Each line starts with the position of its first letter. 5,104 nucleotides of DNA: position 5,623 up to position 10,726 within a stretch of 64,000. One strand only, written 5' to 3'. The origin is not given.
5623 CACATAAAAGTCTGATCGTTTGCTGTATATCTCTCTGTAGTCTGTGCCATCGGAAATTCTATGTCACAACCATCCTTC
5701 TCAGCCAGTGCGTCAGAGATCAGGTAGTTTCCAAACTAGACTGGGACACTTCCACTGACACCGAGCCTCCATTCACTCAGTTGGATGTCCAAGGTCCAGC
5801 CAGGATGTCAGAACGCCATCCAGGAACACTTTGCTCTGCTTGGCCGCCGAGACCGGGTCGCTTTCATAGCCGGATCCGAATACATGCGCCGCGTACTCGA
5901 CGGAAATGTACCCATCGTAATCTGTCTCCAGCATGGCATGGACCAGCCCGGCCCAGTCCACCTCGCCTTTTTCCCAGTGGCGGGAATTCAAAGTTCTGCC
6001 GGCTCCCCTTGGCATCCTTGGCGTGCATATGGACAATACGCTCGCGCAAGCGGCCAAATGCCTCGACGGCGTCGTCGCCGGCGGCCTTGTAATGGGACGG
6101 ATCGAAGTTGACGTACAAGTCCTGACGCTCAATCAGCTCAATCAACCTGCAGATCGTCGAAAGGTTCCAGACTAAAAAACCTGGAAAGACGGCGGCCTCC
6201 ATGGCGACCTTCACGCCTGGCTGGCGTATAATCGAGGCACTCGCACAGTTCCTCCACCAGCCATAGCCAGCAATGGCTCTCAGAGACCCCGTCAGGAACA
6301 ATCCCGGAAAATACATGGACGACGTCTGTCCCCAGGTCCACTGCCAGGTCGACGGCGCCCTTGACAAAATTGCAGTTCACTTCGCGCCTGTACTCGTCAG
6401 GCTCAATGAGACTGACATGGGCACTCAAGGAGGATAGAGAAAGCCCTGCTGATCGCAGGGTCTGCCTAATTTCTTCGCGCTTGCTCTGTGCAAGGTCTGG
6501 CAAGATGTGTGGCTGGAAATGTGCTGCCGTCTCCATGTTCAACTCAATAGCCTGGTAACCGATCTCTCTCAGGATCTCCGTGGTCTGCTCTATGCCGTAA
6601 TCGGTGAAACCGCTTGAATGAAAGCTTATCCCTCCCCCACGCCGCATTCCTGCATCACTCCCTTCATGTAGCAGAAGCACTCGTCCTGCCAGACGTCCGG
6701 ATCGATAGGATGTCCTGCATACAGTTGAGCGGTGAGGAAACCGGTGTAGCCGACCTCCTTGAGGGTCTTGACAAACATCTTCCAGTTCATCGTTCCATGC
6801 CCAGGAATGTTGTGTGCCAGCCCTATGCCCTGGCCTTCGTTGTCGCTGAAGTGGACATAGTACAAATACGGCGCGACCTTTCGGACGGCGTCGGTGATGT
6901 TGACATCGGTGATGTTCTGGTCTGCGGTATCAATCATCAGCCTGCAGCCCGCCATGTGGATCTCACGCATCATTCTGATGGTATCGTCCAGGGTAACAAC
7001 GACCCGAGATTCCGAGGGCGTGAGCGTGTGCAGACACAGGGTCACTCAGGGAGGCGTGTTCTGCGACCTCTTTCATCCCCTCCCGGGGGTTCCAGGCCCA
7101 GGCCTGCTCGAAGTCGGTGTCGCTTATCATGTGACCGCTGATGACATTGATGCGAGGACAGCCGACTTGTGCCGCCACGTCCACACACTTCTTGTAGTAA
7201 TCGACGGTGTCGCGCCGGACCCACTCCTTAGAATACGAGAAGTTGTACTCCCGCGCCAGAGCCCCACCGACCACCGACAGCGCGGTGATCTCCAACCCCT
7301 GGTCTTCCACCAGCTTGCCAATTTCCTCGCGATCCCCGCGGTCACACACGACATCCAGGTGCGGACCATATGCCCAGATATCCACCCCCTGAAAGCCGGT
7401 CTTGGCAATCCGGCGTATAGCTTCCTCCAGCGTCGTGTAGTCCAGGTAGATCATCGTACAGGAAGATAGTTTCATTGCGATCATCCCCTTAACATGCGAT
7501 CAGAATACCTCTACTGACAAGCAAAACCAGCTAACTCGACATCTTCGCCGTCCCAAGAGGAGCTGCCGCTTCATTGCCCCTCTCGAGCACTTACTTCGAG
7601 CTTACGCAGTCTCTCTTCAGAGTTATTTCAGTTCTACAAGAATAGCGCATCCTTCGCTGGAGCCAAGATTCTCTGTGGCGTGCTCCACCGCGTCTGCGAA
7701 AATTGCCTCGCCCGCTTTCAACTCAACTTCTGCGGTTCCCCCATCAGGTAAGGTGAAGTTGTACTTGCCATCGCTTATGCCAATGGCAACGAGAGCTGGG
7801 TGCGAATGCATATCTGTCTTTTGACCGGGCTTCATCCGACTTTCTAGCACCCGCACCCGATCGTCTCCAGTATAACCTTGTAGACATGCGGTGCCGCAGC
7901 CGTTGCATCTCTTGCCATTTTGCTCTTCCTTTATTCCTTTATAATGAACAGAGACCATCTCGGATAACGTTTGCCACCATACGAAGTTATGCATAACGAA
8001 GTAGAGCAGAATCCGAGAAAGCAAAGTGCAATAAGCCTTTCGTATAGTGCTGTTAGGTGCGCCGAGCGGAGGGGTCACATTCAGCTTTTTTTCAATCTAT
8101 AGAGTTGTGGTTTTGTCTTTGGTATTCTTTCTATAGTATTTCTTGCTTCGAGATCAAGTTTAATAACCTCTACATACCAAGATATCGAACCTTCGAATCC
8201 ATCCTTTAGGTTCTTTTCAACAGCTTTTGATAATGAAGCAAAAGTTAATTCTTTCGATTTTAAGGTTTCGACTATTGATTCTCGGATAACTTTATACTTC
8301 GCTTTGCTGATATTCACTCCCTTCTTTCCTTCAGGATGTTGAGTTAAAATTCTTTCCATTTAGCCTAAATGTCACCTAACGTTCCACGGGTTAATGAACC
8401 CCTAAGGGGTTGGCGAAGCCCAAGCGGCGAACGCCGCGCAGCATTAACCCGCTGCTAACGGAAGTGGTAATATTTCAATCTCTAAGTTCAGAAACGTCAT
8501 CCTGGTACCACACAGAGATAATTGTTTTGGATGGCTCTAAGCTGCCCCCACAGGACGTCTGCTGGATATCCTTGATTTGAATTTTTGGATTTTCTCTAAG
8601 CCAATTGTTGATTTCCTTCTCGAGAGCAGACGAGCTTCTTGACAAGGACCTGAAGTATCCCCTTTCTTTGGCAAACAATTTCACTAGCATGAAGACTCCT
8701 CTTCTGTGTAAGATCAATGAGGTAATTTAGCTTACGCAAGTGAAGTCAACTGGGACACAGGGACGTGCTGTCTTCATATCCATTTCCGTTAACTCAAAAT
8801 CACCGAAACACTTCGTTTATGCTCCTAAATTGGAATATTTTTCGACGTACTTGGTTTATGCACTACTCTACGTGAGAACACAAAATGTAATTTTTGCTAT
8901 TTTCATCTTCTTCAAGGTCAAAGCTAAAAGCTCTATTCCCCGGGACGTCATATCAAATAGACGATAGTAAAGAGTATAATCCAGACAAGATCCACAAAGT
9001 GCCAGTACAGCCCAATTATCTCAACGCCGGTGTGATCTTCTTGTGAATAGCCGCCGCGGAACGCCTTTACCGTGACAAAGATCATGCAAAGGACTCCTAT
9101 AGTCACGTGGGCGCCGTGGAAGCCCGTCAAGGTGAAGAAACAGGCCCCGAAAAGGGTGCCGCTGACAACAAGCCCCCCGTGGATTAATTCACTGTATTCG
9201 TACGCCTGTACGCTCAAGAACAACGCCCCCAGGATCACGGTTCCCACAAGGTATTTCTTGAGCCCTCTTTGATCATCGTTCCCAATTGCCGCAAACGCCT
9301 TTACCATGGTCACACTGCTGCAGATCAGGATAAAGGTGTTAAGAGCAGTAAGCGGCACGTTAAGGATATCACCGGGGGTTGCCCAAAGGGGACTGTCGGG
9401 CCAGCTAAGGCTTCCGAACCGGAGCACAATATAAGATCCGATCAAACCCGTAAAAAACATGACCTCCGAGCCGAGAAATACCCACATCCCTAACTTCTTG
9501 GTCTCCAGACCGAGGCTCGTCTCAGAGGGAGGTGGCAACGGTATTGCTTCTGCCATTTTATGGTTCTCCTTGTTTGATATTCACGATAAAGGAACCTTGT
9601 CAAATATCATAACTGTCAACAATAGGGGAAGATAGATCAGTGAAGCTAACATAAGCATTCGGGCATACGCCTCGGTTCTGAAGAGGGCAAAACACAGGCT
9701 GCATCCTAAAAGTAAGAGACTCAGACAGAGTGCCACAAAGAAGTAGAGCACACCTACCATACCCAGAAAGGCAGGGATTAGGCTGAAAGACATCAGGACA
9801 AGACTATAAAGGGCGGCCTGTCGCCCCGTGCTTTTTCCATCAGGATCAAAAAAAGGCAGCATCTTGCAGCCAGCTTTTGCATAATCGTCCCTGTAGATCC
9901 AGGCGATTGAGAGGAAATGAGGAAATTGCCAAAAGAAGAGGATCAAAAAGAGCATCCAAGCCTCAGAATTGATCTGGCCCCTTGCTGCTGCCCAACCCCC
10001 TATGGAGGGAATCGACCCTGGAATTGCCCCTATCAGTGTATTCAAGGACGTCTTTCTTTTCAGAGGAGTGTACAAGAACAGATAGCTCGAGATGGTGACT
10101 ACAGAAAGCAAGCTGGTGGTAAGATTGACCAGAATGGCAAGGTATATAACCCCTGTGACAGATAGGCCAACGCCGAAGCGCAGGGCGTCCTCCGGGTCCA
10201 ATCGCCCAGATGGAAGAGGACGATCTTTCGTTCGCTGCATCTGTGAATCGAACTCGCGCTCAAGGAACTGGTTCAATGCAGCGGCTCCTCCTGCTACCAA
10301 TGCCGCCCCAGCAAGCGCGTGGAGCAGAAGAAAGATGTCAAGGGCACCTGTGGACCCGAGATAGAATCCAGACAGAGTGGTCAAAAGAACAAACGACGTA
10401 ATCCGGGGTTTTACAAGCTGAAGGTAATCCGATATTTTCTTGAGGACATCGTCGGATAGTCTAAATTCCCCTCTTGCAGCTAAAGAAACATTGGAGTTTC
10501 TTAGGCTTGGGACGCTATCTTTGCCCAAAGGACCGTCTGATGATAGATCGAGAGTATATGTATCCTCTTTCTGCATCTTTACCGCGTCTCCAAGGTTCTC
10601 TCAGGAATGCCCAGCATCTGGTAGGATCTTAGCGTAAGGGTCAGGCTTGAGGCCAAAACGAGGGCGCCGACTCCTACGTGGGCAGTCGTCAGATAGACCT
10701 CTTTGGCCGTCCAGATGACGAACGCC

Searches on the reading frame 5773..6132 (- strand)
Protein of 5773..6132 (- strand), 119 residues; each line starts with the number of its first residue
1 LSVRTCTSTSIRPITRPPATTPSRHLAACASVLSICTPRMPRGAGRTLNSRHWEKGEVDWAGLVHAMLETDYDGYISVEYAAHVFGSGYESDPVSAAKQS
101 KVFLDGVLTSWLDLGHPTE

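Call 33: search_protein_families(library=pfam, proteins=[window:5773-6132:-], max_evalue=0.001)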
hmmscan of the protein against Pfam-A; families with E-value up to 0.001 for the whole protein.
window:5773-6132:- (119 aa): 1 family
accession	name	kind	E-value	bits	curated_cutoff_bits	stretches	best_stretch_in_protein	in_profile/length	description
PF01261.30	AP_endonuc_2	-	8.3e-05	22.8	31.1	1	42-92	192-234/249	Xylose isomerase-like TIM barrel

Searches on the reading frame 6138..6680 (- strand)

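Call 33: search_protein_families(library=pfam, proteins=[window:6138-6680:-], max_evalue=0.001)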
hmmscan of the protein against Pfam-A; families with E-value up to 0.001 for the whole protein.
window:6138-6680:- (180 aa): 1 family
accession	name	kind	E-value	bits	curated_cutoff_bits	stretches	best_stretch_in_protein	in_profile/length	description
PF01261.30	AP_endonuc_2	-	1.5e-15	58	31.1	1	36-153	3-116/249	Xylose isomerase-like TIM barrel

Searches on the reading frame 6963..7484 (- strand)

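Call 33: search_protein_families(library=pfam, proteins=[window:6963-7484:-], max_evalue=0.001)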
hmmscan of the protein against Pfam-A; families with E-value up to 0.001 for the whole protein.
window:6963-7484:- (173 aa): 1 family
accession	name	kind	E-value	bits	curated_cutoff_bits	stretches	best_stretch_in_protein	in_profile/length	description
PF01261.30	AP_endonuc_2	-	4.9e-16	59.6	31.1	1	24-144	2-115/249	Xylose isomerase-like TIM barrel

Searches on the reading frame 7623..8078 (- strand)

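Call 33: search_protein_families(library=pfam, proteins=[window:7623-8078:-], max_evalue=0.001)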
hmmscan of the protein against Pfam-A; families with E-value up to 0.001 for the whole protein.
window:7623-8078:- (151 aa): 1 family
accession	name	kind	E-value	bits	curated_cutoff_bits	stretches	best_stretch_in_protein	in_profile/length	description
PF07883.17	Cupin_2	-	2.4e-06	27.6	27.2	1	81-145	4-66/70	Cupin domain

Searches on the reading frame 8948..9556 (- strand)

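Call 32: search_protein_families(library=pfam, proteins=[window:8948-9556:-], max_evalue=0.001)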
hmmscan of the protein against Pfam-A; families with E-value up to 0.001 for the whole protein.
window:8948-9556:- (202 aa): 1 family
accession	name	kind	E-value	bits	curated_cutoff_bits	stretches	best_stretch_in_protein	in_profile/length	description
PF00510.24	COX3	-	6.8e-30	105.2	23.8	1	21-201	77-255/258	Cytochrome c oxidase subunit III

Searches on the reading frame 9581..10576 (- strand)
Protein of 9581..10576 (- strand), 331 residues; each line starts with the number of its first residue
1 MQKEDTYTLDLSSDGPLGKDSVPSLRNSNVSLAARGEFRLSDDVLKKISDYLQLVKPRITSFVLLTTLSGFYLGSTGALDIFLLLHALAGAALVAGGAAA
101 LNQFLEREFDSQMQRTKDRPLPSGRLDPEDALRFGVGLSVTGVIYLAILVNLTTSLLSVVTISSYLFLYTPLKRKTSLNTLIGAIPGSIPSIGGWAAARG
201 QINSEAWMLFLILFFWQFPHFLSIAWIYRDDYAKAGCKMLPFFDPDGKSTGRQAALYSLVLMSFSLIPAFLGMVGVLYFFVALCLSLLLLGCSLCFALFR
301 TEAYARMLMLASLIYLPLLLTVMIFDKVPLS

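Call 32: search_protein_families(library=pfam, proteins=[window:9581-10576:-], max_evalue=0.001)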
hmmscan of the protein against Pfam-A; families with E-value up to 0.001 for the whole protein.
window:9581-10576:- (331 aa): 1 family
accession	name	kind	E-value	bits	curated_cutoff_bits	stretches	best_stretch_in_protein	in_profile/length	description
PF01040.23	UbiA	-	2.3e-56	191.3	34.2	1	63-303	1-238/250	UbiA prenyltransferase family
